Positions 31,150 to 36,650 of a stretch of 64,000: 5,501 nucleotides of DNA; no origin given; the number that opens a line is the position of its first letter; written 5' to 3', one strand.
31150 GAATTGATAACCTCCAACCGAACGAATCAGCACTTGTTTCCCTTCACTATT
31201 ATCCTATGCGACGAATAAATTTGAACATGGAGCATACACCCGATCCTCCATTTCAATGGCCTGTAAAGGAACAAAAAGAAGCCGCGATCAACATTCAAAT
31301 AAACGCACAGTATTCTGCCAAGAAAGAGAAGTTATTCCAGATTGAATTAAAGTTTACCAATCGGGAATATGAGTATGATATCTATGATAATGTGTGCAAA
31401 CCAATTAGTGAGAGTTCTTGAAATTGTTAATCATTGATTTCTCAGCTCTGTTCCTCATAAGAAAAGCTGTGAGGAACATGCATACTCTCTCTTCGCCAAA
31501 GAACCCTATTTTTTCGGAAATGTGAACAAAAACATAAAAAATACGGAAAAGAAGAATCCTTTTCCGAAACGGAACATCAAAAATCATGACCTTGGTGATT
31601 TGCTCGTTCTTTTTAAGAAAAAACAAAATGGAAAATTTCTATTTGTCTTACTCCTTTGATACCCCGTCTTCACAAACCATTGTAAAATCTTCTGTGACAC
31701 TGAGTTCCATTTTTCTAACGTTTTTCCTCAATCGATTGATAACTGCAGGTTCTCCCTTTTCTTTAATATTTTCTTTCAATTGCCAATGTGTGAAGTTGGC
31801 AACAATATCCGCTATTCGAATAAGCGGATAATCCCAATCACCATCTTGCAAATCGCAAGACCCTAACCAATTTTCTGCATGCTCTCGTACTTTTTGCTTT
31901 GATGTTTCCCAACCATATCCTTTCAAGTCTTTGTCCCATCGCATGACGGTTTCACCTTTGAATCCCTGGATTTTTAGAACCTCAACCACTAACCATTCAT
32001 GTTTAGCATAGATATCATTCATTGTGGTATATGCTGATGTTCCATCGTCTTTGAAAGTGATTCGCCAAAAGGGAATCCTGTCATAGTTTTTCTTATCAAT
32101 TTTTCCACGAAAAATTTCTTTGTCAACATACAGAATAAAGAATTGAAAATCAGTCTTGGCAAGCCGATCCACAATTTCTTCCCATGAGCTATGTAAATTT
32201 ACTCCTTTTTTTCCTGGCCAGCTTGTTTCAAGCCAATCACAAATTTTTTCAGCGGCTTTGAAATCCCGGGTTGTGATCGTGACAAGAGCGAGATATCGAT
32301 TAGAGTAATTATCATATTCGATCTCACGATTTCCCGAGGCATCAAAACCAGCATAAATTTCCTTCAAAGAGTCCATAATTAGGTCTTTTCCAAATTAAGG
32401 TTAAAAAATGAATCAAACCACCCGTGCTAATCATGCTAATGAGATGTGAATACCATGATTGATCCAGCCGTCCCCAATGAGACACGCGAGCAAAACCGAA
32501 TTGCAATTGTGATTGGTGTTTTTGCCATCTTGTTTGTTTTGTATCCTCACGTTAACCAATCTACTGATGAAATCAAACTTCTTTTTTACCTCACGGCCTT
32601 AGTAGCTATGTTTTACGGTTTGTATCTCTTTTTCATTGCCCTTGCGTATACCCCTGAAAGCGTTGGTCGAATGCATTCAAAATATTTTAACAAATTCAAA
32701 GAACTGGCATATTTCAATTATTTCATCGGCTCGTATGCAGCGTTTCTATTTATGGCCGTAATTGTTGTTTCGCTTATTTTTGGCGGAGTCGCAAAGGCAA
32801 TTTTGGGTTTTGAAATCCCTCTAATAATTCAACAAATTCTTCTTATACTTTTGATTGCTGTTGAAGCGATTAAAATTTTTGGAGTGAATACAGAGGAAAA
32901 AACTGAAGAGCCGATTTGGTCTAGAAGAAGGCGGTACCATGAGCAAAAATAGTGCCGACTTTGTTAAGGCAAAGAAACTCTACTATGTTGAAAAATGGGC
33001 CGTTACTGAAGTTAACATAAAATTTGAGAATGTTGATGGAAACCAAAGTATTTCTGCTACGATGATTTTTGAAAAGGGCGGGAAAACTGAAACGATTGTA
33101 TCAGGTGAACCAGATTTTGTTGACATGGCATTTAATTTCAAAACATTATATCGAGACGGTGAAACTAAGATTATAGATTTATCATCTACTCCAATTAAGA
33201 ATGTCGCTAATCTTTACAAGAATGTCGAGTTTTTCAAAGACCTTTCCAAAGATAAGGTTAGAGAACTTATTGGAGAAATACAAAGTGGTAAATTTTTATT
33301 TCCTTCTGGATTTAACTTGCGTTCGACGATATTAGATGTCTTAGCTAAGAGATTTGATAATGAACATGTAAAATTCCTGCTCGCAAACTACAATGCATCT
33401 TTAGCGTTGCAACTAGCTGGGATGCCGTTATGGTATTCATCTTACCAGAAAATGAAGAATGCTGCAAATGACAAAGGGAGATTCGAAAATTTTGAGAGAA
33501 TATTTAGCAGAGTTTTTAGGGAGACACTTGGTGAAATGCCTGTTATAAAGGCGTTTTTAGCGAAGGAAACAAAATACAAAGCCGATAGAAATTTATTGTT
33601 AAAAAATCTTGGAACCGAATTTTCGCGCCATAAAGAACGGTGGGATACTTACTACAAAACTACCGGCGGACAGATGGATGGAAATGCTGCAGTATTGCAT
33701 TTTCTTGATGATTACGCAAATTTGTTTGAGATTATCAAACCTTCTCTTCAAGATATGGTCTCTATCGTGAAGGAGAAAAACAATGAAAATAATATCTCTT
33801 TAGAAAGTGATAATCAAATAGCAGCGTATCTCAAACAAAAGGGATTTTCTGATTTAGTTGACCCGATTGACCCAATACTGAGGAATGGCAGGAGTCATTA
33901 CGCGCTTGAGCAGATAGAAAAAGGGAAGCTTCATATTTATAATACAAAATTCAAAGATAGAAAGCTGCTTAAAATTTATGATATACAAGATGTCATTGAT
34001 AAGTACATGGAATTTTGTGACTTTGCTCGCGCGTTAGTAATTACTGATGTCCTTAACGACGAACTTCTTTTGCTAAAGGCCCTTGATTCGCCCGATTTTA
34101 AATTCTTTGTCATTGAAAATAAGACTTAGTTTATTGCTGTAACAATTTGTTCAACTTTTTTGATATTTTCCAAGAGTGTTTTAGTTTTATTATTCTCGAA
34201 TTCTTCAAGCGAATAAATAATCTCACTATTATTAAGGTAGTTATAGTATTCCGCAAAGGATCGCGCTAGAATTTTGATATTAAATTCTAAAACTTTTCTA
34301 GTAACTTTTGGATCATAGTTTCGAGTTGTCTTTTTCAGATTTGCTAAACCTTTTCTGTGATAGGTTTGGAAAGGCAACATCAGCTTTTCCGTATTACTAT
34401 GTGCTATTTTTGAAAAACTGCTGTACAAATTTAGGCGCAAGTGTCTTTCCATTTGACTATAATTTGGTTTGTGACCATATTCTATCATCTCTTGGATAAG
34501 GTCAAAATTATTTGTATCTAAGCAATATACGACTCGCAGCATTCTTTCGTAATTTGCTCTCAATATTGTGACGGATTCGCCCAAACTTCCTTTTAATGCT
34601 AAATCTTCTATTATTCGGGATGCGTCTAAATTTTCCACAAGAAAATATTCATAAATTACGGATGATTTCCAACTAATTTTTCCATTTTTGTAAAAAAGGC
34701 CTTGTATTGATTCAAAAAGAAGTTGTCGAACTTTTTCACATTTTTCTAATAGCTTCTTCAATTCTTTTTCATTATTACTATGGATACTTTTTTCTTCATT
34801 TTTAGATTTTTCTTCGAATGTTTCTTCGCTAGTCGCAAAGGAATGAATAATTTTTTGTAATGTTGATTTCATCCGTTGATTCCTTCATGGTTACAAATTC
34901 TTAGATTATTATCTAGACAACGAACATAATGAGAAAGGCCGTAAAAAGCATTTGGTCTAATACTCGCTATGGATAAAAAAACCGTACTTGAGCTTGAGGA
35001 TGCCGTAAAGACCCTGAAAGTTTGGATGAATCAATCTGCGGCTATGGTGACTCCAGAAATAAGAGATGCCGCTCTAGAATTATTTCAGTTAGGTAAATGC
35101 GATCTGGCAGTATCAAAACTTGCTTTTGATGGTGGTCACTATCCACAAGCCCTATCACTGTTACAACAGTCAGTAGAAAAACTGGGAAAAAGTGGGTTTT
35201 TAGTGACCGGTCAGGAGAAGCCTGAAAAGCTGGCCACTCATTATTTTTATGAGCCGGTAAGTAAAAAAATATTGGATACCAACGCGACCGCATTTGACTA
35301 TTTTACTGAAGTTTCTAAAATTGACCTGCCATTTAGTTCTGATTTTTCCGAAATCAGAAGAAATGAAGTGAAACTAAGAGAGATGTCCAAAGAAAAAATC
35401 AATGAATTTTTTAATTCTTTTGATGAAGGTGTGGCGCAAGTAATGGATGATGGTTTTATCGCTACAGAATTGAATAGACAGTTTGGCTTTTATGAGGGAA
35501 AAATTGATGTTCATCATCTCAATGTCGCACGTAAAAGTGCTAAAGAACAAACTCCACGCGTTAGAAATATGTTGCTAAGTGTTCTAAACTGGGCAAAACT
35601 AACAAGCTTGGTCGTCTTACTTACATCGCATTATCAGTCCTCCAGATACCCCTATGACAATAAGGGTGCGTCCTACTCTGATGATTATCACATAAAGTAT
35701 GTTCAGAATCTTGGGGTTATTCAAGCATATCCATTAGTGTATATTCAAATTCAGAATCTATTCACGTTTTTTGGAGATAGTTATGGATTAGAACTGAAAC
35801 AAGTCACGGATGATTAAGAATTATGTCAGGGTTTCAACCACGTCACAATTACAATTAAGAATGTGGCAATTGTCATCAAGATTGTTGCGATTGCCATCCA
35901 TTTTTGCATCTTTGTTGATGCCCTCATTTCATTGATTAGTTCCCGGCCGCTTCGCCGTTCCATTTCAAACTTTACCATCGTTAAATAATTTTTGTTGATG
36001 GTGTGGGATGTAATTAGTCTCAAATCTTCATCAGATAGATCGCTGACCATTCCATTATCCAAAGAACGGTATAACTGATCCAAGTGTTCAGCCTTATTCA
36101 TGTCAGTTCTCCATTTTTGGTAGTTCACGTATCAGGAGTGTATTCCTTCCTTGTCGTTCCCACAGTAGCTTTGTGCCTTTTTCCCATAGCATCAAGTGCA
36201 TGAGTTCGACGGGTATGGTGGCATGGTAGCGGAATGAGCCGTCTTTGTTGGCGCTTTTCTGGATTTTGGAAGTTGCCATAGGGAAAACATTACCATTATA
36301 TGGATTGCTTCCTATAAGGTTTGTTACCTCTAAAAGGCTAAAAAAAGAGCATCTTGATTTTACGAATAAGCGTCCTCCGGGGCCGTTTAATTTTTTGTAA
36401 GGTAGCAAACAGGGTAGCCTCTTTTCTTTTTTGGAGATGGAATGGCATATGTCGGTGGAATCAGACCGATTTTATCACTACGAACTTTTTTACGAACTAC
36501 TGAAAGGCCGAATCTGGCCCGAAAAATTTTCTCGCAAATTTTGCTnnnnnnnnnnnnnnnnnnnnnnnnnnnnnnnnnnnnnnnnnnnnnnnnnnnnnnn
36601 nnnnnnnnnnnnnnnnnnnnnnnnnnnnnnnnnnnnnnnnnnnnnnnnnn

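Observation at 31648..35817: Cluster of uncharacterised island genes with defence-like flavour (DUF3800-like, TM plus 396-aa pair, 248-aa ORF, HEPN-like protein)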

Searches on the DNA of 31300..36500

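Call 77: search_rna_families(source=window, start=31300, end=36500, threshold=evalue, max_evalue=1)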
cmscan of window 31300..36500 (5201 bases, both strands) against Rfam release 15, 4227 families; matches with E-value up to 1: 0.
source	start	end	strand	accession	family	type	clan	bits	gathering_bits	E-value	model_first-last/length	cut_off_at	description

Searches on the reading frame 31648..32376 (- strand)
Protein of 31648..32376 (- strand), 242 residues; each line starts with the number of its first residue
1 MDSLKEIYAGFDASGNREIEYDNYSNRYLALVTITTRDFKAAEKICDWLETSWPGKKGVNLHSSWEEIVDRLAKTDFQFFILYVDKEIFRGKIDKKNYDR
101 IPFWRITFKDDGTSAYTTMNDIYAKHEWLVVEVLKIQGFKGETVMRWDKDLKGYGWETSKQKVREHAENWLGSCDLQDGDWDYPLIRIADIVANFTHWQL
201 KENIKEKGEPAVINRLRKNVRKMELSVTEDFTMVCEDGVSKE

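Call 3: search_protein_families(library=pfam, proteins=[window:31648-32376:-], max_evalue=1)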
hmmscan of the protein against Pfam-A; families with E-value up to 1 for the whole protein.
window:31648-32376:- (242 aa): 0 families

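Call 4: search_protein_families(library=padloc, proteins=[window:31648-32376:-], max_evalue=1)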
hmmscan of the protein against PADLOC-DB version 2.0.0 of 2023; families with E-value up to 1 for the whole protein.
window:31648-32376:- (242 aa): 0 families

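Call 10: search_protein_families(library=ncbifam, proteins=[window:31648-32376:-], max_evalue=1)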
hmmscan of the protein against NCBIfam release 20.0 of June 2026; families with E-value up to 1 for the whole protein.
window:31648-32376:- (242 aa): 0 families

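Call 11: search_protein_families(library=phrogs, proteins=[window:31648-32376:-], max_evalue=1)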
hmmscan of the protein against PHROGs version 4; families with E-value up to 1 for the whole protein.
window:31648-32376:- (242 aa): 3 families
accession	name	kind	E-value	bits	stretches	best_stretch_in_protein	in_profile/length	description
phrog_1972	-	unknown function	0.035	14.7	1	167-226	83-142/160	-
phrog_19125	-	unknown function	0.13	13.2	1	182-225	23-66/71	-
phrog_3823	-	unknown function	0.19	12.6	1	185-209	46-70/74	-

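Call 20: search_solved_structures(query=window:31648-32376:-, max_evalue=10)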
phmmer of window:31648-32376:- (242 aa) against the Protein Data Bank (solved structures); distinct sequences matched with E-value up to 10: 2.
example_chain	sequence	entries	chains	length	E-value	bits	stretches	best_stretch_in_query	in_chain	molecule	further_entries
3tqc_A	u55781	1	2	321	0.56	12.7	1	74-131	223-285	Pantothenate kinase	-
4fk9_A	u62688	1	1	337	0.75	12.3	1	149-189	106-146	Cellulose-binding family II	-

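Call 23: find_homologous_proteins(query=window:31648-32376:-, max_evalue=0.001)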
Query window:31648-32376:- (242 aa): 2 proteins with E <= 0.001 among 167 candidates.
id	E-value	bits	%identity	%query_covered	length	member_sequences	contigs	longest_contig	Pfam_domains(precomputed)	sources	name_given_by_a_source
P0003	2.6e-163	559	100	100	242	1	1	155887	-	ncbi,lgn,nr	ncbi:MAG: hypothetical protein Q8P05_06090 [Candidatus Diapherotrites archaeon]|nr:hypothetical prot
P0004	2.2e-81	291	56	97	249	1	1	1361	-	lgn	-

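Call 68: search_protein_families(library=pfam, alignment_id=A2, max_evalue=10)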
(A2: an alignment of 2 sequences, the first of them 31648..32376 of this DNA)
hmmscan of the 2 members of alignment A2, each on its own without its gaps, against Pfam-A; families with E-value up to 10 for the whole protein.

A. member 1, window:31648-32376:- (242 aa): 0 families

B. families by the number of members that match (of 2 scanned): 1 family
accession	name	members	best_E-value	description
PF12686.12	DUF3800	1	0.00047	Protein of unknown function (DUF3800)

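Call 69: search_solved_structures(query=A2, max_evalue=10)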
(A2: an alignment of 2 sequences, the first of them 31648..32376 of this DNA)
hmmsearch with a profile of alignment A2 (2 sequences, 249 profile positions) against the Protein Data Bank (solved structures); distinct sequences matched with E-value up to 10: 1.
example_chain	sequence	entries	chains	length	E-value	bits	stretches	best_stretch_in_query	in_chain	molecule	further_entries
4q2p_A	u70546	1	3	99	0.96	11.9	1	66-98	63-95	Na(+)/H(+) exchange regulatory cofactor NHE-RF3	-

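Call 81: find_related_loci(query=A2, collection=viral_contigs, flank=5000)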
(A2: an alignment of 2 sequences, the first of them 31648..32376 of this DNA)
Query A2 (242 aa) in viral_contigs; peptide patterns used: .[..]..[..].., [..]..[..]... (x = any residue, [..] = any of these).
383 stretches matched a pattern, but none encodes a relative of the query by tblastn (E <= 1e-3).

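Call 99: search_protein_families(library=pfam, proteins=[P0004], max_evalue=1)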
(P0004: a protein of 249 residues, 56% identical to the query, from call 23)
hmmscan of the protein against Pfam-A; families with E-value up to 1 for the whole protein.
P0004 (249 aa): 1 family
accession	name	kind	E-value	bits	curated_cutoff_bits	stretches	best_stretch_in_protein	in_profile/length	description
PF12686.12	DUF3800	-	0.00047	21.3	21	1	16-199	5-144/149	Protein of unknown function (DUF3800)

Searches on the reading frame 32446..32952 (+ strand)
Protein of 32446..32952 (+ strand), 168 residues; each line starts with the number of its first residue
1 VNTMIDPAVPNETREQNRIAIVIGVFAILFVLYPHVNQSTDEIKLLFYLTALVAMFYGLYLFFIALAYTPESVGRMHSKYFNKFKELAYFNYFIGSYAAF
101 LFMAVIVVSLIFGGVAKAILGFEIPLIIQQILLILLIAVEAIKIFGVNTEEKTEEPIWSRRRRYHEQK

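Call 3: search_protein_families(library=pfam, proteins=[window:32446-32952:+], max_evalue=1)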
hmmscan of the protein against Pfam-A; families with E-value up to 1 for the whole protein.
window:32446-32952:+ (168 aa): 3 families
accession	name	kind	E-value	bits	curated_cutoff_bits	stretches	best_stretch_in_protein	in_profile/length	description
PF17272.7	DUF5337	-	0.049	13.9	27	1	13-60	10-60/74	Family of unknown function (DUF5337)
PF09185.15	DUF1948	-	0.1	12.9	25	1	13-36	2-25/140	Domain of unknown function (DUF1948)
PF22954.2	DUF7027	-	0.16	12.4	27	1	82-149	31-94/100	Domain of unknown function (DUF7027)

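Call 4: search_protein_families(library=padloc, proteins=[window:32446-32952:+], max_evalue=1)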
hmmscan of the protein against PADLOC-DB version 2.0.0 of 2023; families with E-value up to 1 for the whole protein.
window:32446-32952:+ (168 aa): 1 family
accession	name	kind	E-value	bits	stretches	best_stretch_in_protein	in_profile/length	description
PDLC01992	CARF_m9--CARF_TM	-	0.055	11.2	2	12-64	166-220/223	-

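Call 10: search_protein_families(library=ncbifam, proteins=[window:32446-32952:+], max_evalue=1)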
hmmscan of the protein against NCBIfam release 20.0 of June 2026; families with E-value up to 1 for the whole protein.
window:32446-32952:+ (168 aa): 4 families
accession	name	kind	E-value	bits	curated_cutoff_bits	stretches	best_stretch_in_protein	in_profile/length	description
NF004806.0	PRK06153.2-1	subfamily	0.12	11.4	479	1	64-99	90-122/379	hypothetical protein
NF043039.1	HgcAB_like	equivalog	0.16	11.5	285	1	17-137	154-268/350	HgcAB-like fusion protein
NF004740.0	PRK06076.1-1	equivalog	0.18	11.3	399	1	69-137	214-282/325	NADH-quinone oxidoreductase subunit NuoH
NF033486.1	harvest_ssl1498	equivalog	0.65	9.9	45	1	12-31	23-42/53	photosystem II assembly protein Psb34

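Call 11: search_protein_families(library=phrogs, proteins=[window:32446-32952:+], max_evalue=1)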
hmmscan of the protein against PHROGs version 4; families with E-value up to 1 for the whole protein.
window:32446-32952:+ (168 aa): 0 families
